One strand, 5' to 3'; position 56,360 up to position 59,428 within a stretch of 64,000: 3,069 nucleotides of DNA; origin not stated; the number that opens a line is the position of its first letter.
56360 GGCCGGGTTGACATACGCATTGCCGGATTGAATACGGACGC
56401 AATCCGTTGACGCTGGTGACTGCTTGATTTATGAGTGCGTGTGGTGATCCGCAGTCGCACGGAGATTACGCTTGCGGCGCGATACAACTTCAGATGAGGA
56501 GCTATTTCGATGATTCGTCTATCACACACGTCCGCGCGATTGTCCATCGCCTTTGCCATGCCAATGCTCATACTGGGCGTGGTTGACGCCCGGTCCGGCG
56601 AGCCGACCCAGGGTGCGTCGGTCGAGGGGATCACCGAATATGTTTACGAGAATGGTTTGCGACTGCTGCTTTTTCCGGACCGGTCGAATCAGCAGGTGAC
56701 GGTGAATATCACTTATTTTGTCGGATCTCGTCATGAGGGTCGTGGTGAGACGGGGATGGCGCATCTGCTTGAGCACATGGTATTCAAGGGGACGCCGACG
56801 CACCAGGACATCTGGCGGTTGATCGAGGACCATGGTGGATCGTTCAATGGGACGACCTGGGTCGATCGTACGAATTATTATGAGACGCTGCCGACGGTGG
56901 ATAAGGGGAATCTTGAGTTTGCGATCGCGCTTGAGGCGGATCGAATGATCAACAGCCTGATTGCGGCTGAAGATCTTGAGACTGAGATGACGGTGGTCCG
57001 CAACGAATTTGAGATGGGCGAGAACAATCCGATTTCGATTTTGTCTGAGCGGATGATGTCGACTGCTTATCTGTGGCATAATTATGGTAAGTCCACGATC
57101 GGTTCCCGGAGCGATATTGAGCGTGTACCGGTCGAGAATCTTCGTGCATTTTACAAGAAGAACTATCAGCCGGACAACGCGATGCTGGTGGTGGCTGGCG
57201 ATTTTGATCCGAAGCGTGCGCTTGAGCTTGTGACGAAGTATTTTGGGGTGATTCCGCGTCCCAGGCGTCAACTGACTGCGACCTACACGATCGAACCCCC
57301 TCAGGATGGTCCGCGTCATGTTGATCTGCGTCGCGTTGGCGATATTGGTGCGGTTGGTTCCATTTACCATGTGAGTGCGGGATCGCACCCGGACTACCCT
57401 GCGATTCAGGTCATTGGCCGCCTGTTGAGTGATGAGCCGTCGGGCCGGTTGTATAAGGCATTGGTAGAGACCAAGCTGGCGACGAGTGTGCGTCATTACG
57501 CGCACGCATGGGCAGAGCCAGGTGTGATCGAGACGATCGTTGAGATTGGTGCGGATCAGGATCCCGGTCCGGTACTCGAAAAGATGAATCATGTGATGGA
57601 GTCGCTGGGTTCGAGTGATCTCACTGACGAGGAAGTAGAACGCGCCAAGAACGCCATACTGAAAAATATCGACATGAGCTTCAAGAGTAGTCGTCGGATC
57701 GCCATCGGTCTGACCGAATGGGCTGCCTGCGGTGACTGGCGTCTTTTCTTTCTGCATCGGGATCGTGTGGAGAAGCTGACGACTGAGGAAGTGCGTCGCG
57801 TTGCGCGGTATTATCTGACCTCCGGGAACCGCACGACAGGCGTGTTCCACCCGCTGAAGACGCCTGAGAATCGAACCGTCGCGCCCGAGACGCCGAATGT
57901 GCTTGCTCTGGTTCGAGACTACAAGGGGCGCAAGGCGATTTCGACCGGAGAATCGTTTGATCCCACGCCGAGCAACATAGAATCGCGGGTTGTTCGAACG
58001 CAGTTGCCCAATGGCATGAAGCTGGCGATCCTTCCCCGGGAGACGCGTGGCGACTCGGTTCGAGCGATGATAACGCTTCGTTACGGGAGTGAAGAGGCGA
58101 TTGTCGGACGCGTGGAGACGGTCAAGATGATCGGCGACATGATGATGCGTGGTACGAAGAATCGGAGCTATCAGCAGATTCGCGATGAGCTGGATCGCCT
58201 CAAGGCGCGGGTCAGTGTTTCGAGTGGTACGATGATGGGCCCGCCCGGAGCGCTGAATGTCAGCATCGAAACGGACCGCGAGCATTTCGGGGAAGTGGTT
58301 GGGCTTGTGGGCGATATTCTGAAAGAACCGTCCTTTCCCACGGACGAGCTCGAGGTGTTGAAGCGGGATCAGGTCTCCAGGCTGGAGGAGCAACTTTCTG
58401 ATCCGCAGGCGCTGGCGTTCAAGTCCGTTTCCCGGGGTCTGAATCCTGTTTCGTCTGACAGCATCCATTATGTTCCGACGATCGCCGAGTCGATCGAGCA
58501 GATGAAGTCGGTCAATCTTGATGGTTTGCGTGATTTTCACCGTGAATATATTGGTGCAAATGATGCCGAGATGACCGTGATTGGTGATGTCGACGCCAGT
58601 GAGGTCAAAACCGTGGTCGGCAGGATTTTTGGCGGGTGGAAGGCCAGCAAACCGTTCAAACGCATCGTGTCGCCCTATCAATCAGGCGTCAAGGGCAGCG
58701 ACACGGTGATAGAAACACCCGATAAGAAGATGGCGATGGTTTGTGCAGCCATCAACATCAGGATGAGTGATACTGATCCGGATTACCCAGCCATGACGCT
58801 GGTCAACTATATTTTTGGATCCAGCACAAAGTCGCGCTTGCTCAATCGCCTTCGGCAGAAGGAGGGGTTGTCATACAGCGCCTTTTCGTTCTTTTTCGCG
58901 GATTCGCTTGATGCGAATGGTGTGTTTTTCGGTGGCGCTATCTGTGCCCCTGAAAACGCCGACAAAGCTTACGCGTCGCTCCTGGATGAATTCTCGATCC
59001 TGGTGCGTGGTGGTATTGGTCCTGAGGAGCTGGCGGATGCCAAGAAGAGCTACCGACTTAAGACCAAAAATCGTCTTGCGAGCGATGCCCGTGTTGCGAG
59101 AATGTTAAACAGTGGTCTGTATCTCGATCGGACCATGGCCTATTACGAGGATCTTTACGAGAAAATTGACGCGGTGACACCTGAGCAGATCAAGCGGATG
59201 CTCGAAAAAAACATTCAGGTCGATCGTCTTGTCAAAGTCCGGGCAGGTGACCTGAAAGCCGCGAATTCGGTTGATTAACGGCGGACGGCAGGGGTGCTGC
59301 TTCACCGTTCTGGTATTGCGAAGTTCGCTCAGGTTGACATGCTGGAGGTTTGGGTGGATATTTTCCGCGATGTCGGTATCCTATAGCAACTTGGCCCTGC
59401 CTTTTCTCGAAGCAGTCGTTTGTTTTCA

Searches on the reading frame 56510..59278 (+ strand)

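Call 19: search_protein_families(library=ncbifam, max_evalue=0.00001, proteins=[window:56510-59278:+])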
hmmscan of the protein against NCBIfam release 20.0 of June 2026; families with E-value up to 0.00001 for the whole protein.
window:56510-59278:+ (922 aa): 4 families
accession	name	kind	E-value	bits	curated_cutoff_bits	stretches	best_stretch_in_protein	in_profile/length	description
NF047422.1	YfmF_fam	equivalog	1.8e-34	119.4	285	2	661-900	167-400/412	EF-P 5-aminopentanol modification-associated protein YfmF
NF047421.1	YfmH_fam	equivalog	2.9e-23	82.8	250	1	74-243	53-216/425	EF-P 5-aminopentanol modification-associated protein YfmH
NF011681.0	PRK15101.1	equivalog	8.6e-13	47.2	765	1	47-225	50-231/961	pitrilysin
TIGR02110.1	PQQ_syn_pqqF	equivalog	8.3e-12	44.7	320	1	47-231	6-193/697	pyrroloquinoline quinone biosynthesis protein PqqF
